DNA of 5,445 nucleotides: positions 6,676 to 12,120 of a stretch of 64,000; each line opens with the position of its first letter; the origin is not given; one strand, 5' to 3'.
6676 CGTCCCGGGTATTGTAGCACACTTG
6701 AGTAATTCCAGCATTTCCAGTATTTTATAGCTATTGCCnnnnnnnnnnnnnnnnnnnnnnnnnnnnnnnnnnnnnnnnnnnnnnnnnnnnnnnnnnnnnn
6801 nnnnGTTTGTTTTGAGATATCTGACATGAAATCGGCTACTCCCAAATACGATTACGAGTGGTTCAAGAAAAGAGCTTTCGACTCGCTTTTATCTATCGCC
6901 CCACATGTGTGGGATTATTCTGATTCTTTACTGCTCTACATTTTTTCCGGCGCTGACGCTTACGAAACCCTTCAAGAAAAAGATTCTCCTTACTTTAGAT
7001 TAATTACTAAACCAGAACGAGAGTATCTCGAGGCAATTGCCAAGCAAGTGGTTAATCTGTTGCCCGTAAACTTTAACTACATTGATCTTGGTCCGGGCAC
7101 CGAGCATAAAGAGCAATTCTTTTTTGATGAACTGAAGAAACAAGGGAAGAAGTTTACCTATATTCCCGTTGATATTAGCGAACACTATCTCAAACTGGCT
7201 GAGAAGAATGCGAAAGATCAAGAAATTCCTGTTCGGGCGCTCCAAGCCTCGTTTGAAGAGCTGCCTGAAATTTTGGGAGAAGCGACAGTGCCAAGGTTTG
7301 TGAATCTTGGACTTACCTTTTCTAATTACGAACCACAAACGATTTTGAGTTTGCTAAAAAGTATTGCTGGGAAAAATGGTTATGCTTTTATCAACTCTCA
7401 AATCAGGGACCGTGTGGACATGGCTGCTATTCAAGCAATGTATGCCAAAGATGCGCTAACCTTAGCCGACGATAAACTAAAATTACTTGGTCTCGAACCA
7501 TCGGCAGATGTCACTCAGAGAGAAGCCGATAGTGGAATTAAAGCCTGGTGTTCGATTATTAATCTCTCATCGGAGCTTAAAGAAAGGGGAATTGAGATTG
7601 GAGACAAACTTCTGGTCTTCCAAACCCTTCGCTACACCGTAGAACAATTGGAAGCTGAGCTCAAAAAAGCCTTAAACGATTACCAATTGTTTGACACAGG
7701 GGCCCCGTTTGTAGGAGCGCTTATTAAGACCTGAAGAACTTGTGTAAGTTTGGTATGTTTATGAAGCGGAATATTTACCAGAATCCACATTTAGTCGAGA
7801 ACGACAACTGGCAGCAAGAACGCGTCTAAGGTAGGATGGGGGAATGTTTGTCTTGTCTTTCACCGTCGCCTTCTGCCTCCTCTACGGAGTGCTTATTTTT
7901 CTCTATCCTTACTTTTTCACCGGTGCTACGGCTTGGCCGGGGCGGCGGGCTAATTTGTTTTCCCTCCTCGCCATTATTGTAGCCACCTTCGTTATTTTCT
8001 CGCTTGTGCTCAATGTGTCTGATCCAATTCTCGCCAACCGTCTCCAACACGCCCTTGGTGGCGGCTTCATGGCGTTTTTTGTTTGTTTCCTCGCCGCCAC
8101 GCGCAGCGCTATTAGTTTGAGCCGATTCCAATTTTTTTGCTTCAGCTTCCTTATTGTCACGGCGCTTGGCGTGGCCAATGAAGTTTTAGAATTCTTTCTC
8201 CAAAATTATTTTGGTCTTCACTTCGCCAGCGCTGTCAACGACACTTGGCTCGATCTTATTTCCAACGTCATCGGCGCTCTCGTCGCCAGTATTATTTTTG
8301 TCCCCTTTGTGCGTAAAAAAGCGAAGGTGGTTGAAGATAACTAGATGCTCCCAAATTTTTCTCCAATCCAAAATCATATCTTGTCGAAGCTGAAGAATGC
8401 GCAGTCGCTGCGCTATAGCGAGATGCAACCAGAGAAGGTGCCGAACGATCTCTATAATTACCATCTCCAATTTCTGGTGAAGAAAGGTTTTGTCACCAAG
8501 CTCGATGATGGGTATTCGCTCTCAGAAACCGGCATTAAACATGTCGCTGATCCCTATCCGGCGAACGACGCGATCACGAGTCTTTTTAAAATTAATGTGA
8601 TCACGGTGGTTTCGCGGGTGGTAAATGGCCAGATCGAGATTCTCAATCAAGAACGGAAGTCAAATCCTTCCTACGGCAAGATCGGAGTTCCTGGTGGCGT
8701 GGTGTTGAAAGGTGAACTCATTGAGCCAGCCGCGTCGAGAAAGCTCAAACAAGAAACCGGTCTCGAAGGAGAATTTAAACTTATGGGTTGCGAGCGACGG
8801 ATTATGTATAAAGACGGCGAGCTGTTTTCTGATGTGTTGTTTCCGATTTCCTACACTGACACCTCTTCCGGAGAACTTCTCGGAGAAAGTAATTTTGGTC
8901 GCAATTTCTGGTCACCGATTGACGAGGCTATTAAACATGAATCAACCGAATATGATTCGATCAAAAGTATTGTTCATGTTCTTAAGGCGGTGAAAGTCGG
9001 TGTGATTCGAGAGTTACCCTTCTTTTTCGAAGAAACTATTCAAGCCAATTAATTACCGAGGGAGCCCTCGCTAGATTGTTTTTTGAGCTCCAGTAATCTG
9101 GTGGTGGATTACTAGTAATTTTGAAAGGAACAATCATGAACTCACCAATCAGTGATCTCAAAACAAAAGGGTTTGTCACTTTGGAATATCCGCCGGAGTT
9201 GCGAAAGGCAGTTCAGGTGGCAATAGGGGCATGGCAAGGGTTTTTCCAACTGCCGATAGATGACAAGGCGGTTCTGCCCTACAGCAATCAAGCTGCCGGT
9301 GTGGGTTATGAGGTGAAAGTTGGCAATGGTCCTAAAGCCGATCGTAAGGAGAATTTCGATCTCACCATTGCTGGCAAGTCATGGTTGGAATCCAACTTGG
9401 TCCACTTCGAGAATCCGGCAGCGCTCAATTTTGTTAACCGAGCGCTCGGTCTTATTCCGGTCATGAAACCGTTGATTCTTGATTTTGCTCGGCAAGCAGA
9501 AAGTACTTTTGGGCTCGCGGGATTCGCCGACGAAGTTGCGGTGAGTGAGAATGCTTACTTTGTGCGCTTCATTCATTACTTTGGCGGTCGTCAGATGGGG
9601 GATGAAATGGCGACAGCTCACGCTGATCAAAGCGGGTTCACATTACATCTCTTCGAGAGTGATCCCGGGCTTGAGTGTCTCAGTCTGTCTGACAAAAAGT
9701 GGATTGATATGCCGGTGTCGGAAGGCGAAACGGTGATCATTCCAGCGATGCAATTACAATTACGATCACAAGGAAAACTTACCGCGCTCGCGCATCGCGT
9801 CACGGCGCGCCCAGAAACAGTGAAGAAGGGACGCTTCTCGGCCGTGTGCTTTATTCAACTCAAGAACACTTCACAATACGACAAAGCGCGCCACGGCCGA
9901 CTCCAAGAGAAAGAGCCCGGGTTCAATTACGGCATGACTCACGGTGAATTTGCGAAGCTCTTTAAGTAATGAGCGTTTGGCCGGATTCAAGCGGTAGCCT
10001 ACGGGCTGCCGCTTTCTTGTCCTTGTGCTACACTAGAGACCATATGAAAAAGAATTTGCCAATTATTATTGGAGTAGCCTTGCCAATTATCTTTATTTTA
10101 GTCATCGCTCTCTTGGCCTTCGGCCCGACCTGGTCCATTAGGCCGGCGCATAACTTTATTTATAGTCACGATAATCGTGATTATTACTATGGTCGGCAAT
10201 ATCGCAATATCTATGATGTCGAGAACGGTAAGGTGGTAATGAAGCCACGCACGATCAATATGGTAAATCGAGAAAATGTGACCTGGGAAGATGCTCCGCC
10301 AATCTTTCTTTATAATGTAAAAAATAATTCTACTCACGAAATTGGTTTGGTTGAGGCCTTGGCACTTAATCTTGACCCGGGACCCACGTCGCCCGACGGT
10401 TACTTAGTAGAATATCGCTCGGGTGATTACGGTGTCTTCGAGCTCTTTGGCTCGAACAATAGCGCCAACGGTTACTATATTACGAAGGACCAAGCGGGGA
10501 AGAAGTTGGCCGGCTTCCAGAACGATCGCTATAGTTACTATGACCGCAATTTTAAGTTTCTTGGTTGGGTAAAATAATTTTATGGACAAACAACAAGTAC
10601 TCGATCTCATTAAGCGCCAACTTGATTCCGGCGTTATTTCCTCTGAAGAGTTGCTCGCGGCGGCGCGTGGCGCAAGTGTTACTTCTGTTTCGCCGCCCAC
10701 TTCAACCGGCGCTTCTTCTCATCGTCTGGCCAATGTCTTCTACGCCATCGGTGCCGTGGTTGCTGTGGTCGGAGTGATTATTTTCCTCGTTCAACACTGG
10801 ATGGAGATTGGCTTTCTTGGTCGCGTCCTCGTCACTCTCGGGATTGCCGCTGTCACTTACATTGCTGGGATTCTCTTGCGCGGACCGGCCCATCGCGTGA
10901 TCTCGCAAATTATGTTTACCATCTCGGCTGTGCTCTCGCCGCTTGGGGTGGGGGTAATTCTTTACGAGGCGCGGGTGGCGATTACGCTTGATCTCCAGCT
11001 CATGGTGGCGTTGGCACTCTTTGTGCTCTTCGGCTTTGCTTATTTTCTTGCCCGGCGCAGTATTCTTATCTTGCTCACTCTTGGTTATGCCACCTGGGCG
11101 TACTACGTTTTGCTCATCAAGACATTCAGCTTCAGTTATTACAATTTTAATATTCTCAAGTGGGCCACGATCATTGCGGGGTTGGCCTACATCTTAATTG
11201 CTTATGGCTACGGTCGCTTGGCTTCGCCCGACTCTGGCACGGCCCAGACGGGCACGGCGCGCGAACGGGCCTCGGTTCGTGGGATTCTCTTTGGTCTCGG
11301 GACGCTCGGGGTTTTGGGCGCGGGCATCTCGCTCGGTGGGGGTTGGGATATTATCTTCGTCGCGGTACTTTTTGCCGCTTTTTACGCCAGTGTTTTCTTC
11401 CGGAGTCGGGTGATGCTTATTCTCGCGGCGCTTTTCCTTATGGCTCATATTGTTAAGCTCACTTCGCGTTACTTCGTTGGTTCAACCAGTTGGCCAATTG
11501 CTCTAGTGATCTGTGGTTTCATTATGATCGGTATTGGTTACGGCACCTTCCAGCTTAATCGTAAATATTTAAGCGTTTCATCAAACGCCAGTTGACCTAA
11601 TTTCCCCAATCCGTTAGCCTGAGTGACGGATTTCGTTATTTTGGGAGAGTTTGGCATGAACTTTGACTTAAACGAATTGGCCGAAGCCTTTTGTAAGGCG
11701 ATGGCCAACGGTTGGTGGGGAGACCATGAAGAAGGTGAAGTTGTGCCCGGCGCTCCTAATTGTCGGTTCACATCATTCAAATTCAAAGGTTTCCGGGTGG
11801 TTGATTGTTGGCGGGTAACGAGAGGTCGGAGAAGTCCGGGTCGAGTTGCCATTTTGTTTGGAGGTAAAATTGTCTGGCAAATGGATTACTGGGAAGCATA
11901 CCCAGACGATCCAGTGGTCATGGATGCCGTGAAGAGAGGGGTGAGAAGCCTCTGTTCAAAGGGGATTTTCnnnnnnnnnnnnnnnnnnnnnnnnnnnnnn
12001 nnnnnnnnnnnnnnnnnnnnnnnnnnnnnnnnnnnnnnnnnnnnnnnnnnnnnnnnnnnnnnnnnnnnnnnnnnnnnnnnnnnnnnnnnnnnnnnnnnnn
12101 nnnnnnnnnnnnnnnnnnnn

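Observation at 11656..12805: Codon-atypical gene fusing an unknown N-domain to a CoaE-like P-loop domain with degenerate Walker A (GAGKE)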

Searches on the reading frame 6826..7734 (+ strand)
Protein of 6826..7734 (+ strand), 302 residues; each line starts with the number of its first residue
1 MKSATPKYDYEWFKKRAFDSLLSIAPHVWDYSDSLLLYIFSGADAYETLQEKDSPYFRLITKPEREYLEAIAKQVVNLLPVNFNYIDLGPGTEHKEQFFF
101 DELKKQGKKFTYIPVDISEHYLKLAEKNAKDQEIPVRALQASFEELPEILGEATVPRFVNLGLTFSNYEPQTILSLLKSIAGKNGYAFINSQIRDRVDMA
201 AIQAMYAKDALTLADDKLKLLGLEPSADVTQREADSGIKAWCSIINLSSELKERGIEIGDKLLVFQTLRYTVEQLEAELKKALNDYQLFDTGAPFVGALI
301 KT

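Call 15: search_protein_families(library=pfam, proteins=[window:6826-7734:+], max_evalue=0.001)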
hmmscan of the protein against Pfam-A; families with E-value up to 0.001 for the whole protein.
window:6826-7734:+ (302 aa): 3 families
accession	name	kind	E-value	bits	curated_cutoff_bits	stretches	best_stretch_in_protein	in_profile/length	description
PF10017.15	Methyltransf_33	-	6e-15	55.5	23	1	35-183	19-166/304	Histidine-specific methyltransferase, SAM-dependent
PF13847.12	Methyltransf_31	-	3.1e-06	27.4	27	1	83-153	5-73/145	Methyltransferase domain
PF13649.12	Methyltransf_25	-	0.00012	23.1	27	1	101-160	13-70/97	Methyltransferase domain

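Call 79: search_protein_families(library=padloc, proteins=[window:6826-7734:+], max_evalue=0.01)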
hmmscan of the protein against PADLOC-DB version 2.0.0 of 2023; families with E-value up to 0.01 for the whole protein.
window:6826-7734:+ (302 aa): 0 families

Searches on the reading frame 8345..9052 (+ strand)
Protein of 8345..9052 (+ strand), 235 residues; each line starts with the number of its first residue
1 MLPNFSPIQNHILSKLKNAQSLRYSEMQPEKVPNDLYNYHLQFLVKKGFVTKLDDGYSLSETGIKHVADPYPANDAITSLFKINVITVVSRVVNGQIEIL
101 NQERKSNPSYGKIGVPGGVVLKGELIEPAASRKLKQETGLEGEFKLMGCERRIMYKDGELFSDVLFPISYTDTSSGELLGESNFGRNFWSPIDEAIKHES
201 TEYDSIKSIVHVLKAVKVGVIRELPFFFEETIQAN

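Call 15: search_protein_families(library=pfam, proteins=[window:8345-9052:+], max_evalue=0.001)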
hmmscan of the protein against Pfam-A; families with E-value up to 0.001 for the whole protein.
window:8345-9052:+ (235 aa): 2 families
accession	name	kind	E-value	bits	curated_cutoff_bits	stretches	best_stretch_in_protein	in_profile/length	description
PF00293.34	NUDIX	-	3.2e-08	34.1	21.1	1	92-197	10-119/134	NUDIX domain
PF24038.1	DUF7347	-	1.8e-05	25.3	27.6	1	11-65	15-72/77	Domain of unknown function (DUF7347)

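Call 79: search_protein_families(library=padloc, proteins=[window:8345-9052:+], max_evalue=0.01)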
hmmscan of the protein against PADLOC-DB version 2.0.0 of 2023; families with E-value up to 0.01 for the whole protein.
window:8345-9052:+ (235 aa): 2 families
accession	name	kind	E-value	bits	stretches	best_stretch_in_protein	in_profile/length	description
PDLC04899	PDC-S07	-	0.0016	16.1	1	85-159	6-81/135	-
PDLC02930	NDT_II-A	-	0.005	14.4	1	29-78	211-258/272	-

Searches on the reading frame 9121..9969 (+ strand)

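Call 15: search_protein_families(library=pfam, proteins=[window:9121-9969:+], max_evalue=0.001)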
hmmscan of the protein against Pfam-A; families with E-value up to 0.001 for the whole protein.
window:9121-9969:+ (282 aa): 1 family
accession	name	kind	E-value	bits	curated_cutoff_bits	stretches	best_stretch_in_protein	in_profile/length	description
PF03171.26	2OG-FeII_Oxy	-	3.2e-09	37.4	23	1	164-246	22-100/101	2OG-Fe(II) oxygenase superfamily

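Call 79: search_protein_families(library=padloc, proteins=[window:9121-9969:+], max_evalue=0.01)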
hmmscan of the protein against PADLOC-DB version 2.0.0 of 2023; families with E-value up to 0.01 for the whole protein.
window:9121-9969:+ (282 aa): 0 families

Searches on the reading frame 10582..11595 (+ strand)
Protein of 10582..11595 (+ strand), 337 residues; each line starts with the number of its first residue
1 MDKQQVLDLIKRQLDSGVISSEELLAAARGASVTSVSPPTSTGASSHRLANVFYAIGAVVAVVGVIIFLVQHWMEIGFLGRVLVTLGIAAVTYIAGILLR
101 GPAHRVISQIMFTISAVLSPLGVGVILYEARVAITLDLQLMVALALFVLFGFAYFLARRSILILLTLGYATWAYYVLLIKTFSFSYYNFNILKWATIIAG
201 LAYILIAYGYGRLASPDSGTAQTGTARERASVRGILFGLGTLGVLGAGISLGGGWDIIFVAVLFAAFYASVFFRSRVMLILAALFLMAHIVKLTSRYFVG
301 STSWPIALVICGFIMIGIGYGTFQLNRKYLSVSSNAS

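Call 15: search_protein_families(library=pfam, proteins=[window:10582-11595:+], max_evalue=0.001)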
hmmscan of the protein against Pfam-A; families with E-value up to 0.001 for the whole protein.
window:10582-11595:+ (337 aa): 1 family
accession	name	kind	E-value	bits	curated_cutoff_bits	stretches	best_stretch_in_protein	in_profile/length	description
PF09925.14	DUF2157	-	3.2e-06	27.4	32.4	1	42-160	27-144/146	Predicted membrane protein (DUF2157)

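Call 16: search_protein_families(library=padloc, proteins=[window:10582-11595:+], max_evalue=1)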
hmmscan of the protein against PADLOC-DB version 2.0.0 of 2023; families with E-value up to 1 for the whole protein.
window:10582-11595:+ (337 aa): 0 families

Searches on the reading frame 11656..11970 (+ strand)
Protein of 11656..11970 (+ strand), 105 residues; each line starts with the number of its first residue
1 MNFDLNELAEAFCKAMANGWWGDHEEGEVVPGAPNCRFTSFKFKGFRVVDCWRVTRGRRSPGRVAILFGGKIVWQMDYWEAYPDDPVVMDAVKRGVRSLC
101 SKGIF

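Call 60: search_protein_families(library=pfam, proteins=[window:11656-11970:+], max_evalue=10)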
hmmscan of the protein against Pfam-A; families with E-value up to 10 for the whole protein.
window:11656-11970:+ (105 aa): 0 families
